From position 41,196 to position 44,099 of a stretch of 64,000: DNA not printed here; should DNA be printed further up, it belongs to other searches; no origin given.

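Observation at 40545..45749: Three GT2 polyprenyl-phosphate-sugar synthase-like genes flanking a YfhO-like protein: a CsbB-YfhO-type extracytoplasmic glycosylation pair in a presumably Gram-negative, TonB-bearing organism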

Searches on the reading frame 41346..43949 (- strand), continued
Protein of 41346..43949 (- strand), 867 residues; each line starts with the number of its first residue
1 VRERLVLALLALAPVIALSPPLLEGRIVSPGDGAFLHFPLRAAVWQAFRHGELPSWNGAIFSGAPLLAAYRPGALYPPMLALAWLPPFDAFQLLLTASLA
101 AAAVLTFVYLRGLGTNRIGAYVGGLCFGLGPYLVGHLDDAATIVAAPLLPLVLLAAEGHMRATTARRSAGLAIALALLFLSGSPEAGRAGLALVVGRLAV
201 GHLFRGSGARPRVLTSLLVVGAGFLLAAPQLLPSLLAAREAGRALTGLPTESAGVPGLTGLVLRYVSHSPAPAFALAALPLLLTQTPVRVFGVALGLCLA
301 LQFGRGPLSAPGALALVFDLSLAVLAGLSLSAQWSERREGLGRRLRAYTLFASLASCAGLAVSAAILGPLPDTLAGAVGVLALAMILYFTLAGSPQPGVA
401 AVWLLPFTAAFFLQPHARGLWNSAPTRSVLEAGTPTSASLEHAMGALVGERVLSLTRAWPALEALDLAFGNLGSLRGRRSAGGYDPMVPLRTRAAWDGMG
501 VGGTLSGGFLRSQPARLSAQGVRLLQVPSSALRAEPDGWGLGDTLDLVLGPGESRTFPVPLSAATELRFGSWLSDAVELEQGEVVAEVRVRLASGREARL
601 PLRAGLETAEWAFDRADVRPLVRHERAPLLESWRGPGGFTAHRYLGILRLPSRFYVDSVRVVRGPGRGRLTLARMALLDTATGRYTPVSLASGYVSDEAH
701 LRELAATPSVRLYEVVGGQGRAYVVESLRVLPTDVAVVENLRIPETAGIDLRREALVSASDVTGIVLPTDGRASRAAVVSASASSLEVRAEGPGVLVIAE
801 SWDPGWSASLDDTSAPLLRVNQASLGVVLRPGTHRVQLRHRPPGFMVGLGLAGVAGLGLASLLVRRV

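Call 40: search_protein_families(library=pfam, proteins=[P0239, P0180, P0210, P0264, P0170, P0204, P0137, P0165, P0121, P0136], max_evalue=0.001)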
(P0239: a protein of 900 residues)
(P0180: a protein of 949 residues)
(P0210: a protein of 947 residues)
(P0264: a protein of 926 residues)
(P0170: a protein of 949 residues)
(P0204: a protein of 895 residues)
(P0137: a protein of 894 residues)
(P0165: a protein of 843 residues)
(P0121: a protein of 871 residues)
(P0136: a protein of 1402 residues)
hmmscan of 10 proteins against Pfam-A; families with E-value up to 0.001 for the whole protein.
P0239 (900 aa): 1 family
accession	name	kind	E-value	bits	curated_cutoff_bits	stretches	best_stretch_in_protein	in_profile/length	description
PF09586.16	YfhO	-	2.2e-18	66.5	28.5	2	810-882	762-835/835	Bacterial membrane protein YfhO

P0180 (949 aa): 1 family
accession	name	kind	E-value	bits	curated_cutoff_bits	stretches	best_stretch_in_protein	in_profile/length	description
PF09586.16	YfhO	-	2.6e-15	56.3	28.5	2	11-446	5-432/835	Bacterial membrane protein YfhO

P0210 (947 aa): 1 family
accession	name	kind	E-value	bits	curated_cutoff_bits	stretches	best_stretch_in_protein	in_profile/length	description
PF09586.16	YfhO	-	4.2e-16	58.9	28.5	2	840-918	754-833/835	Bacterial membrane protein YfhO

P0264 (926 aa): 1 family
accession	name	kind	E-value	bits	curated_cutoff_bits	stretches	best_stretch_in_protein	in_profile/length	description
PF09586.16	YfhO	-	3.2e-08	32.9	28.5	1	851-899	787-835/835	Bacterial membrane protein YfhO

P0170 (949 aa): 1 family
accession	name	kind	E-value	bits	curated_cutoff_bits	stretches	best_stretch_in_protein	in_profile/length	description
PF09586.16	YfhO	-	2.2e-13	50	28.5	1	851-929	756-835/835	Bacterial membrane protein YfhO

P0204 (895 aa): 1 family
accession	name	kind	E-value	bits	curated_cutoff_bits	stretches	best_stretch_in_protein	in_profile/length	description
PF09586.16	YfhO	-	9.1e-28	97.5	28.5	2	80-424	87-432/835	Bacterial membrane protein YfhO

P0137 (894 aa): 1 family
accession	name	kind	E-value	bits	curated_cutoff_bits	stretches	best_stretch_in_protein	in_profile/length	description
PF09852.15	DUF2079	-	5.3e-05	22.9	28.2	1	48-152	18-124/459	Predicted membrane protein (DUF2079)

P0165 (843 aa): 0 families

P0121 (871 aa): 1 family
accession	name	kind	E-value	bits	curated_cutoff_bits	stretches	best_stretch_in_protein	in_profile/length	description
PF09586.16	YfhO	-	0.00033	19.6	28.5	0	795-853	775-833/835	Bacterial membrane protein YfhO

P0136 (1402 aa): 1 family
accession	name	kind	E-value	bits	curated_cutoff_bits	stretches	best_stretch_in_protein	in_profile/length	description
PF09586.16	YfhO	-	1.7e-12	47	28.5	1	1304-1381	757-835/835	Bacterial membrane protein YfhO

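Call 41: predict_structure(alignment_id=A1)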
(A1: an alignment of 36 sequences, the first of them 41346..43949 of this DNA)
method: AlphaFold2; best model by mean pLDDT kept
length: 867 residues; sequences in the alignment: 36
mean_pLDDT: 86.6   pTM: 0.86
mean pLDDT of the five models: 86.6, 84.0, 82.9, 82.2, 80.2
residues with pLDDT >= 90: 487; 70-90: 290; 50-70: 67; < 50: 23
segments of 3 or more residues with pLDDT < 50: 57-68, 249-256
pLDDT, mean of each block of 10 residues (from residue 1): 90 92 91 85 87 59 44 85 94 96 97 92 91 76 92 95 90 96 87 94 74 92 94 80 54 46 55 74 82 88 65 83 90 88 87 79 66 68 89 88 90 71 89 92 90 90 87 83 70 85 87 91 94 92 92 93 96 93 96 94 96 94 96 92 97 96 89 96 95 94 93 90 93 94 91 93 84 91 87 93 88 93 93 93 90 94 77
secondary structure, 60 per line:
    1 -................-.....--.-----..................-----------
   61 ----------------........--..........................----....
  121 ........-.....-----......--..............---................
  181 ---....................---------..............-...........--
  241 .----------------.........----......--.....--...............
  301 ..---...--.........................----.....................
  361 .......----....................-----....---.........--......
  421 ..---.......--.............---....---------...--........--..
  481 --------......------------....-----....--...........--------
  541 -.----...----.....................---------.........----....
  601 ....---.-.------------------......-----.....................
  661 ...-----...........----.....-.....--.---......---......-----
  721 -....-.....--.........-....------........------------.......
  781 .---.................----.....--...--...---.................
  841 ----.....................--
elements in order (helices of 4 or more, strands of 3 or more residues): H2-17 H19-23 H32-49 H77-84 H87-112 H117-128 H130-134 H140-145 H148-161 H165-180 H184-203 H213-226 H228-238 H258-266 H271-276 H279-283 H286-302 H311-335 H340-367 H372-391 H397-400 H404-412 H415-422 H427-432 H435-447 E451-454 H469-476 H490-494 H507-510 H516-519 E522-528 H529-532 E547-549 E554-574 E584-592 E597-604 E629-634 E640-663 E669-679 E684-688 H690-694 E701-706 E710-715 E722-725 E727-731 H734-742 H744-747 E754-758 E774-781 E785-801 E806-810 E813-815 E818-820 E824-840 H845-865

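Call 44: fold_search(model_id=the predicted structure, library=pdb)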
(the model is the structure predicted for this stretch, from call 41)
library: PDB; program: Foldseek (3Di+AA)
matches with E <= 10: 815; with E <= 0.001: 16
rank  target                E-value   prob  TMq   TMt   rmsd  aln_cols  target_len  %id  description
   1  6w98_A                1.5e-12  1.00  0.42  0.30  19.4      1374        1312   12  Single-Particle Cryo-EM Structure of Arabinofuranosyltransferase AftD from Mycobacteria (released 2020-05-13)
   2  6wby                  7.0e-12  1.00  0.40  0.30  18.4      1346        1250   12  Single-Particle Cryo-EM Structure of Arabinofuranosyltransferase AftD from Mycobacteria, Mutant R1389S Class 2 (released 2020-05-13)
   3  6wbx                  1.0e-09  1.00  0.40  0.29  19.2      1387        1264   12  Single-Particle Cryo-EM Structure of Arabinofuranosyltransferase AftD from Mycobacteria, Mutant R1389S Class 1 (released 2020-05-13)
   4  7bve_A                1.5e-06  1.00  0.25  0.22  19.2      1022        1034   12  Cryo-EM structure of Mycobacterium smegmatis arabinosyltransferase EmbC2-AcpM2 in complex with ethambutol (released 2020-04-29)
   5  5ezm                  1.7e-06  1.00  0.37  0.54   7.8       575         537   15  Crystal Structure of ArnT from Cupriavidus metallidurans in the apo state (released 2016-02-17)
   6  6gxc_A                2.1e-06  1.00  0.36  0.43  11.9       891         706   10  Bacterial oligosaccharyltransferase PglB in complex with an inhibitory peptide and a reactive lipid-linked oligosaccha (released 2018-11-14)
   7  5f15                  2.6e-06  1.00  0.38  0.55   7.6       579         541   14  Crystal Structure of ArnT from Cupriavidus metallidurans bound to Undecaprenyl phosphate (released 2016-02-17)
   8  8if8_B                4.5e-06  1.00  0.32  0.43  14.8       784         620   13  Arabinosyltransferase AftA (released 2023-05-31)
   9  8if8_C                6.0e-06  1.00  0.32  0.43  13.1       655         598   14  Arabinosyltransferase AftA (released 2023-05-31)
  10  5ogl_A                8.9e-06  1.00  0.36  0.43  12.3       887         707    8  Structure of bacterial oligosaccharyltransferase PglB in complex with an acceptor peptide and an lipid-linked oligosac (released 2017-10-25)
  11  7bvc_A                1.7e-05  1.00  0.27  0.23  17.5      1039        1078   11  Cryo-EM structure of Mycobacterium smegmatis arabinosyltransferase EmbA-EmbB-AcpM2 in complex with ethambutol (released 2020-04-29)
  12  3rce_A                2.5e-05  1.00  0.38  0.46  11.5       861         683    8  Bacterial oligosaccharyltransferase PglB (released 2011-06-15)
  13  6s7o_A                5.9e-05  1.00  0.34  0.43  11.0       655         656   11  Cryo-EM structure of human oligosaccharyltransferase complex OST-A (released 2019-12-18)
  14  3wak                  1.2e-04  1.00  0.33  0.33  12.8       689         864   11  Crystal structure of the Archaeoglobus fulgidus oligosaccharyltransferase (O29867_ARCFU) in the apo form (released 2013-10-30)
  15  7bvh_A                1.2e-04  1.00  0.29  0.25  16.2       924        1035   12  Crystal structure of arabinosyltransferase EmbC2-AcpM2 complex from Mycobacterium smegmatis complexed with di-arabinos (released 2020-04-29)
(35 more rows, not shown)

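Call 46: find_related_loci(query=A1, collection=genome_contigs, flank=10000)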
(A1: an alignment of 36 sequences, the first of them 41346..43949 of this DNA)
Query A1 (867 aa) in genome_contigs; peptide patterns used: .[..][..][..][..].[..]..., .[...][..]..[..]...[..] (x = any residue, [..] = any of these).
57 stretches matched a pattern; 27 encode a relative of the query (tblastn E <= 1e-3); 27 distinct loci.
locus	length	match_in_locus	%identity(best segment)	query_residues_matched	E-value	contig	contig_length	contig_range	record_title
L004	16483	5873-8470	85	1-866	0e+0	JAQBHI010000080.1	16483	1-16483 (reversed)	MAG: Acidobacteriota bacterium isolate MAG_453_bin-14 453_bin-14_ctg-080, whole genome shotgun sequence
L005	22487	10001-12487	73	19-845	0e+0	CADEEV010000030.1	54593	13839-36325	MAG: uncultured Acidobacteria bacterium isolate Acidobacteria sp. RBC046 genome assembly, contig: MAG046_30, whole genom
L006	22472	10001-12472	59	20-845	0e+0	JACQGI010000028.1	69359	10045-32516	MAG: Acidobacteria bacterium isolate NC_groundwater_1069_Ag_S2p5_71_226 S_2p5_S6_coassembly_k141_2962706, whole genome s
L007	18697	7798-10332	58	16-862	0e+0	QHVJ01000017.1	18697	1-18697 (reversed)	MAG: Acidobacteria bacterium isolate AA35 14_1009_16_40cm_scaffold_5602_curated, whole genome shotgun sequence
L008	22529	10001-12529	58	2-845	0e+0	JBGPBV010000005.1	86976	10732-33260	MAG: Vicinamibacteria bacterium isolate OBJ_0618_050_8 k141_577241_length_86976_cov_50.8547, whole genome shotgun sequen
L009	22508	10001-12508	60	24-859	0e+0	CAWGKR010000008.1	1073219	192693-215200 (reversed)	MAG: uncultured Acidobacteriota bacterium isolate MFD02134.bin.2.48 genome assembly, contig: contig_31918, whole genome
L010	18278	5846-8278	58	27-840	0e+0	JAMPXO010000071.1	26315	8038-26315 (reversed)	MAG: Vicinamibacteria bacterium isolate R2F_R2FSRR_metabat.34 R2F_C906, whole genome shotgun sequence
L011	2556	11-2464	59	26-843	0e+0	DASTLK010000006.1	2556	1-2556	MAG TPA_asm: Vicinamibacteria bacterium isolate SMAG_U2771 k141_1445495, whole genome shotgun sequence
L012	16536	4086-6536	57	25-841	0e+0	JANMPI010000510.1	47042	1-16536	MAG: Acidobacteriota bacterium isolate OTE_51_metabat_485 OTE_51_k141_2250293, whole genome shotgun sequence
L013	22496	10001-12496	54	9-845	0e+0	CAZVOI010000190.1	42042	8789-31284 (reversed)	MAG TPA_asm: uncultured Acidobacteriota bacterium isolate binchicken_co165_156 genome assembly, contig: k141_732022, who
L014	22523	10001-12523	57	3-845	0e+0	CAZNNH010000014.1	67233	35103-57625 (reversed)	MAG TPA_asm: uncultured Acidobacteriota bacterium isolate binchicken_co129_729 genome assembly, contig: NODE_882_length_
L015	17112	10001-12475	55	19-845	0e+0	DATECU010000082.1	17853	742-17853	MAG TPA_asm: Vicinamibacteria bacterium isolate SMAG_U8280 k141_778557, whole genome shotgun sequence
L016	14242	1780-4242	57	20-843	0e+0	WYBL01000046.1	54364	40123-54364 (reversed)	MAG: Acidobacteria bacterium isolate ACD2 k127_166746, whole genome shotgun sequence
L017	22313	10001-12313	55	25-845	0e+0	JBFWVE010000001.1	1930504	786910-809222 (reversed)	MAG: Vicinamibacteria bacterium isolate CA_2019_TPBF_87 NODE_7_length_1930504_cov_19.739044_TPBF, whole genome shotgun s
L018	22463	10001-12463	57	20-843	0e+0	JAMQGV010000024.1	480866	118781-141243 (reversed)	MAG: Vicinamibacteria bacterium isolate ACD1 H2_k97_328810, whole genome shotgun sequence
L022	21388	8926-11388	52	20-840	0e+0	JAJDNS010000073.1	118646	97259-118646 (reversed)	MAG: Acidobacteria bacterium isolate ALSabin.143 k141_6197980, whole genome shotgun sequence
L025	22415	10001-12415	53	24-861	0e+0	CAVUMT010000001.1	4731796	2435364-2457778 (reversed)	MAG: uncultured Acidobacteriota bacterium isolate MFD06229.bin.3.208 genome assembly, contig: contig_1512, whole genome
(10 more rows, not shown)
